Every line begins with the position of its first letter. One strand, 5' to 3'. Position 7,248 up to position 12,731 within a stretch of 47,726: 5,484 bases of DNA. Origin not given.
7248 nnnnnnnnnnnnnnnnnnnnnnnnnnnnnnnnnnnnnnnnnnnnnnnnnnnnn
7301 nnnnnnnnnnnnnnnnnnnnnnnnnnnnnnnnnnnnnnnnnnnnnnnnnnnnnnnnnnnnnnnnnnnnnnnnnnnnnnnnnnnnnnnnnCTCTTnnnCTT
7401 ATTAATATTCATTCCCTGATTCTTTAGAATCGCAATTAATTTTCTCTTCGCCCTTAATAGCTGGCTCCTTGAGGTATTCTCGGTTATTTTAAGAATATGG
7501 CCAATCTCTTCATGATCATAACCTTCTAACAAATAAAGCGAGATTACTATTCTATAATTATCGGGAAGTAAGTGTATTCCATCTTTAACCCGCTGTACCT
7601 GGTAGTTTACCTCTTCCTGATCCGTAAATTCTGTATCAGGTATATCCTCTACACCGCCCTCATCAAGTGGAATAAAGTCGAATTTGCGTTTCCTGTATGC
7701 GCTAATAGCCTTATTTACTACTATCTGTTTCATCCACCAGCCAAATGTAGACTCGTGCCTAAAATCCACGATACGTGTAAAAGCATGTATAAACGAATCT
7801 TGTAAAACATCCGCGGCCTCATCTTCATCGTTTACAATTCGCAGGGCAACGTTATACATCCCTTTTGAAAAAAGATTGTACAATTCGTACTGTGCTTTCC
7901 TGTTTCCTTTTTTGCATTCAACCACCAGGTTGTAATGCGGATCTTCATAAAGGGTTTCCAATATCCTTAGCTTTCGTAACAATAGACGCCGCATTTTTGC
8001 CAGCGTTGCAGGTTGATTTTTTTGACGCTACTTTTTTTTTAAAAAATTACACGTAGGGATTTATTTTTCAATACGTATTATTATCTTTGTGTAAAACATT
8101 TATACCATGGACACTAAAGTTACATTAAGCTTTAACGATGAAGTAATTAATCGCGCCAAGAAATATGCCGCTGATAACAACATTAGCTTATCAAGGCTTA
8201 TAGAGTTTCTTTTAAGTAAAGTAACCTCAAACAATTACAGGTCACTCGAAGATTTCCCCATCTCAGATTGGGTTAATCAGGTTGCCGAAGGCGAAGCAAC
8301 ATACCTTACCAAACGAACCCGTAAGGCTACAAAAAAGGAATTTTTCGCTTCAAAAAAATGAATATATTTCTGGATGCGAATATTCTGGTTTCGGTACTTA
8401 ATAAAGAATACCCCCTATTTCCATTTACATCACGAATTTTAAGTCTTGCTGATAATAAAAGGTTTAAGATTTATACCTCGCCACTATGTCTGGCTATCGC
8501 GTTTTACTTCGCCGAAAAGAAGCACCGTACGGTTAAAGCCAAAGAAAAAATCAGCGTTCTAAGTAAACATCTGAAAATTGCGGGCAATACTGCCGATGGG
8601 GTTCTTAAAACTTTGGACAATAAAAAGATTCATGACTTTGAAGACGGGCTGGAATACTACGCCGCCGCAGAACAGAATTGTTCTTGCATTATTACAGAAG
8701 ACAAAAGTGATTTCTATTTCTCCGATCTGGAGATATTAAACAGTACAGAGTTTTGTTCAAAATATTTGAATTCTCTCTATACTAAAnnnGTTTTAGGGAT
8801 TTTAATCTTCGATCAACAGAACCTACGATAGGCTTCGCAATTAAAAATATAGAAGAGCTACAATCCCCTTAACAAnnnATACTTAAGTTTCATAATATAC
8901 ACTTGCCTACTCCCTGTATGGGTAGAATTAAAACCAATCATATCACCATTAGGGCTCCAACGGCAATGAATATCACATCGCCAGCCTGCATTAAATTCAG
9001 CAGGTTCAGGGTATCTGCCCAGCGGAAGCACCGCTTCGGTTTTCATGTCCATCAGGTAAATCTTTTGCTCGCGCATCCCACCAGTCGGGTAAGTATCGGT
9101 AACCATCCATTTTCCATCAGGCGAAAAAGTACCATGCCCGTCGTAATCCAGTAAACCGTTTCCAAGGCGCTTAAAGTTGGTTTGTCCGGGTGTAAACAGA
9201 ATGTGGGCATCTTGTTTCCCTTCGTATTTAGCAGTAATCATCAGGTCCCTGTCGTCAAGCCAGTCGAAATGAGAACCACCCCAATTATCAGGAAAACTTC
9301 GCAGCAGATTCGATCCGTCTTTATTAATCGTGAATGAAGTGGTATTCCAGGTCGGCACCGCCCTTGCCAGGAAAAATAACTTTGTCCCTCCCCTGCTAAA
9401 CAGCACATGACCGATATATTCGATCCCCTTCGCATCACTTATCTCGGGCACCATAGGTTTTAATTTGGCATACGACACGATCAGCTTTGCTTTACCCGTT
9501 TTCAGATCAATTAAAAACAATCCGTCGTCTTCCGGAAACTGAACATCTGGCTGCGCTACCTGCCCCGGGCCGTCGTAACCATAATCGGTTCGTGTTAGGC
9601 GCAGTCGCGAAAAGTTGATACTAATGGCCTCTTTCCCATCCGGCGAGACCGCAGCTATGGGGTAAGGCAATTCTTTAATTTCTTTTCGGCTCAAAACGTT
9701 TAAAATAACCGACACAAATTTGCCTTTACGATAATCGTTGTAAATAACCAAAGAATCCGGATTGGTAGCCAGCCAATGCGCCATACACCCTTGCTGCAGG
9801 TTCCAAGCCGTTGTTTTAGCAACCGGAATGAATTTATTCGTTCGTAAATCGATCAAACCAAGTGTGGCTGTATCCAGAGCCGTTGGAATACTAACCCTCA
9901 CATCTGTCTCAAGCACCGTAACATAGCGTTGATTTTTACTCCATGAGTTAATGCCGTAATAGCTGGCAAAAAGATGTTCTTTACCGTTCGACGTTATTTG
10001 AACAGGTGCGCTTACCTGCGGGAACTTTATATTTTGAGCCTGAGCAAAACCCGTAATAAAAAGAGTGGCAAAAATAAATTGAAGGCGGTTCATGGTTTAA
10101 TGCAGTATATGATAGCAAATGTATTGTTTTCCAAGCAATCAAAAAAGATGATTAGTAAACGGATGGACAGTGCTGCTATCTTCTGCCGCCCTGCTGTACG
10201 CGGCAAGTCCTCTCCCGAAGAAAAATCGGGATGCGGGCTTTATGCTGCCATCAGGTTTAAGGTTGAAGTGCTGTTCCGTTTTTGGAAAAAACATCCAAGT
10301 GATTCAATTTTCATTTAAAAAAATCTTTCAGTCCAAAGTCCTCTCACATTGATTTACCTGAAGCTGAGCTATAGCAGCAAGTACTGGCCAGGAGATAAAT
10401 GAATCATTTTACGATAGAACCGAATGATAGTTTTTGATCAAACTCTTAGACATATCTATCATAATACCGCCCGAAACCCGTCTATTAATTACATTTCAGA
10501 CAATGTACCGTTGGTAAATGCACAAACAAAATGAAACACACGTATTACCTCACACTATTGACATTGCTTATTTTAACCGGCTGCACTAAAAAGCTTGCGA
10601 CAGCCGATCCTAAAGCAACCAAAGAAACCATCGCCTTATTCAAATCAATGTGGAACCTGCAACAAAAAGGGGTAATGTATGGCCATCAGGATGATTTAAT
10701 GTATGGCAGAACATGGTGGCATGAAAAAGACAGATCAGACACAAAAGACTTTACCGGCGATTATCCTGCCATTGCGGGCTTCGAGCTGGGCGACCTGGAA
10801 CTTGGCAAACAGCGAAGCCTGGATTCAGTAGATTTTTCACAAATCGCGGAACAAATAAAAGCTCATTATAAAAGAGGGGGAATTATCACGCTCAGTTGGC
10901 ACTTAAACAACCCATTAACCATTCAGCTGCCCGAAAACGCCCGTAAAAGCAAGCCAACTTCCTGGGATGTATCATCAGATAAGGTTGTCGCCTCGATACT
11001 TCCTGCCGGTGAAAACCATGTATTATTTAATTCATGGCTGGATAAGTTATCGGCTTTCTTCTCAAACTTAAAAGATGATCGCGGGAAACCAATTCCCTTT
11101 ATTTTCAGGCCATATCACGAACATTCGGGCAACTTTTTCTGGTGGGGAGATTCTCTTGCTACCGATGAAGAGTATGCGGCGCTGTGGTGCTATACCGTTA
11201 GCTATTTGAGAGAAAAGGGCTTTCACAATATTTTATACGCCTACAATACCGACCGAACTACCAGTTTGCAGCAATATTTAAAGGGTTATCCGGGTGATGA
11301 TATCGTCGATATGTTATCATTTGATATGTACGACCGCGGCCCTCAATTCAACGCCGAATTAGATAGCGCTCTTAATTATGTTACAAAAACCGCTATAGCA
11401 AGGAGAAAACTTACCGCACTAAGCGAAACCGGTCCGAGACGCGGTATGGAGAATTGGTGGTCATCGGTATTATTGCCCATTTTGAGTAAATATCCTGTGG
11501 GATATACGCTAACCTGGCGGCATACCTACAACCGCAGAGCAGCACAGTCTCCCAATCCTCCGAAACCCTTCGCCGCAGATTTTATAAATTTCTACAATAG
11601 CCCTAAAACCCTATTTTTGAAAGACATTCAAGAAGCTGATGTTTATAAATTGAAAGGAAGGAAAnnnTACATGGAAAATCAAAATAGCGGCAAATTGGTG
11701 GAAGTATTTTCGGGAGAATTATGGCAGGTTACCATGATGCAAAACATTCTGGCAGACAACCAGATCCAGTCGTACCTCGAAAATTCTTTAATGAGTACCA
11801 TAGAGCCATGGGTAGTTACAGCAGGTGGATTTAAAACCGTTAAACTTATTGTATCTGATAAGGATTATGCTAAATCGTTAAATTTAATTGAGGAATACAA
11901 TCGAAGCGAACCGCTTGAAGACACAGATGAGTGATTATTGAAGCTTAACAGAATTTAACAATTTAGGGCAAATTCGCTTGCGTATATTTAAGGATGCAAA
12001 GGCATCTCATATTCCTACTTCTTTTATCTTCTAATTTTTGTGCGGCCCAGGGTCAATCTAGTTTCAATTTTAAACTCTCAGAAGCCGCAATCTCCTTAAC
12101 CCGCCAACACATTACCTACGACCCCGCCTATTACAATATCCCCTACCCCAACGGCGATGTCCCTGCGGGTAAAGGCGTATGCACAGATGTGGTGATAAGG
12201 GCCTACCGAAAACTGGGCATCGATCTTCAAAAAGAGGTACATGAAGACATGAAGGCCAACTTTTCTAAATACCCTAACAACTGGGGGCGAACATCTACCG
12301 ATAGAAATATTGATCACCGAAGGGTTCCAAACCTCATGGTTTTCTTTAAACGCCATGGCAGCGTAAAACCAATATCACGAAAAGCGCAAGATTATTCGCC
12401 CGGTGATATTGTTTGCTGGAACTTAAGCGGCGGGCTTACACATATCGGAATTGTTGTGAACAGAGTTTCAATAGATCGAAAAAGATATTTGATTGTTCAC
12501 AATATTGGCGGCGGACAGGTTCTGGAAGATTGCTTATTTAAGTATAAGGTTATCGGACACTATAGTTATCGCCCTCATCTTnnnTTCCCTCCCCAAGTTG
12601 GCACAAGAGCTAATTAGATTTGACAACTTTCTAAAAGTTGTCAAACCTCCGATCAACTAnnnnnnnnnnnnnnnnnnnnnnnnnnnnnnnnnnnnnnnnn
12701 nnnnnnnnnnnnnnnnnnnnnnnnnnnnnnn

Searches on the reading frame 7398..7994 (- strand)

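Call 28: search_protein_families(library=pfam, proteins=[window:7398-7994:-], max_evalue=0.001)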
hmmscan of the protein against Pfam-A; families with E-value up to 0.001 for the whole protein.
window:7398-7994:- (199 aa): 3 families
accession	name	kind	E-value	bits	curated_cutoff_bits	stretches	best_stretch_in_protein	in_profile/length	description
PF08281.18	Sigma70_r4_2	-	3.1e-10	40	25.7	1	140-186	8-54/54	Sigma-70, region 4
PF04542.20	Sigma70_r2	-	5.4e-10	39.4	24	1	39-104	2-69/71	Sigma-70 region 2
PF04545.22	Sigma70_r4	-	3e-05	23.9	24.1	1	142-186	4-48/50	Sigma-70, region 4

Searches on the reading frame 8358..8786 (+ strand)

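Call 28: search_protein_families(library=pfam, proteins=[window:8358-8786:+], max_evalue=0.001)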
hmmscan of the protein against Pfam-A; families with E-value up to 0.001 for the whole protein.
window:8358-8786:+ (143 aa): 1 family
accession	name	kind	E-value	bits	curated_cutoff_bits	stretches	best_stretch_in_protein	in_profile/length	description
PF13470.12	PIN_3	-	6.5e-12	46.7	27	1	3-116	2-114/115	PIN domain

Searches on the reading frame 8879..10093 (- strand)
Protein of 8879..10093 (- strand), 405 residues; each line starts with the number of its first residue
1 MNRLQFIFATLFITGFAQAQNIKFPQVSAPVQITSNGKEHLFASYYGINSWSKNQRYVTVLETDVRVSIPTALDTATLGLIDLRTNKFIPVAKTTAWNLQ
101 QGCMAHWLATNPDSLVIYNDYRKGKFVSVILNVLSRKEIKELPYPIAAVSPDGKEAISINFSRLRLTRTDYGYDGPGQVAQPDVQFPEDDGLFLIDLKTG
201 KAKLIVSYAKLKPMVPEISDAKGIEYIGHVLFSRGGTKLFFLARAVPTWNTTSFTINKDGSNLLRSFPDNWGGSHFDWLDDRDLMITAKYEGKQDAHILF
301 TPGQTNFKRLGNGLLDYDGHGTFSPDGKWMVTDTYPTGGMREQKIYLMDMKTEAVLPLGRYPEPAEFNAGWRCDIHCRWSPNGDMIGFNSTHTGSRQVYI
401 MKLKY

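Call 28: search_protein_families(library=pfam, proteins=[window:8879-10093:-], max_evalue=0.001)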
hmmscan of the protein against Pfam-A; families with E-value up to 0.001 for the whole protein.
window:8879-10093:- (405 aa): 1 family
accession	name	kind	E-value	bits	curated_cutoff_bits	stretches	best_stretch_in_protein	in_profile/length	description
PF07676.18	PD40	-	5.4e-07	29.8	20.9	0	378-400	15-38/38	WD40-like Beta Propeller Repeat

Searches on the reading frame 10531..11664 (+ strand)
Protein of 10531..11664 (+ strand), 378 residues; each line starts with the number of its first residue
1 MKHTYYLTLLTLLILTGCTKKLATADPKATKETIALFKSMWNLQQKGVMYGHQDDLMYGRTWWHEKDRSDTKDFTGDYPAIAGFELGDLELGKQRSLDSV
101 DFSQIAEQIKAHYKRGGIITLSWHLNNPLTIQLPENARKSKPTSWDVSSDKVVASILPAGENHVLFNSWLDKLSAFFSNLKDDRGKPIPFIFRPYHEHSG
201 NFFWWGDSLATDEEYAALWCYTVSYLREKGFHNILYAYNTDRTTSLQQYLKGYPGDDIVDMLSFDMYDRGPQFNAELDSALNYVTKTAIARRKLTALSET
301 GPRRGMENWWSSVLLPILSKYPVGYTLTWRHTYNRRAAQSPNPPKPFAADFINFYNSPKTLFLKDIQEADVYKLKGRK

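Call 28: search_protein_families(library=pfam, proteins=[window:10531-11664:+], max_evalue=0.001)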
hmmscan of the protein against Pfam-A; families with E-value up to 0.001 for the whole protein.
window:10531-11664:+ (378 aa): 1 family
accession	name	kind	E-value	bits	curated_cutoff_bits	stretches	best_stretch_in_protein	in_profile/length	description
PF02156.21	Glyco_hydro_26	-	1.7e-45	156.2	20.2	1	26-333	2-285/311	Glycosyl hydrolase family 26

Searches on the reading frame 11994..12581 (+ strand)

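Call 28: search_protein_families(library=pfam, proteins=[window:11994-12581:+], max_evalue=0.001)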
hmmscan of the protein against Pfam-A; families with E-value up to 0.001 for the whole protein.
window:11994-12581:+ (196 aa): 2 families
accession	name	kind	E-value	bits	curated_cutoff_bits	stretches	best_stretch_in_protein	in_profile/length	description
PF06940.17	DUF1287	-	7.9e-69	231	25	1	30-192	2-163/163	Domain of unknown function (DUF1287)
PF05257.22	CHAP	-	0.00065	20.6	26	0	61-156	9-68/81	CHAP domain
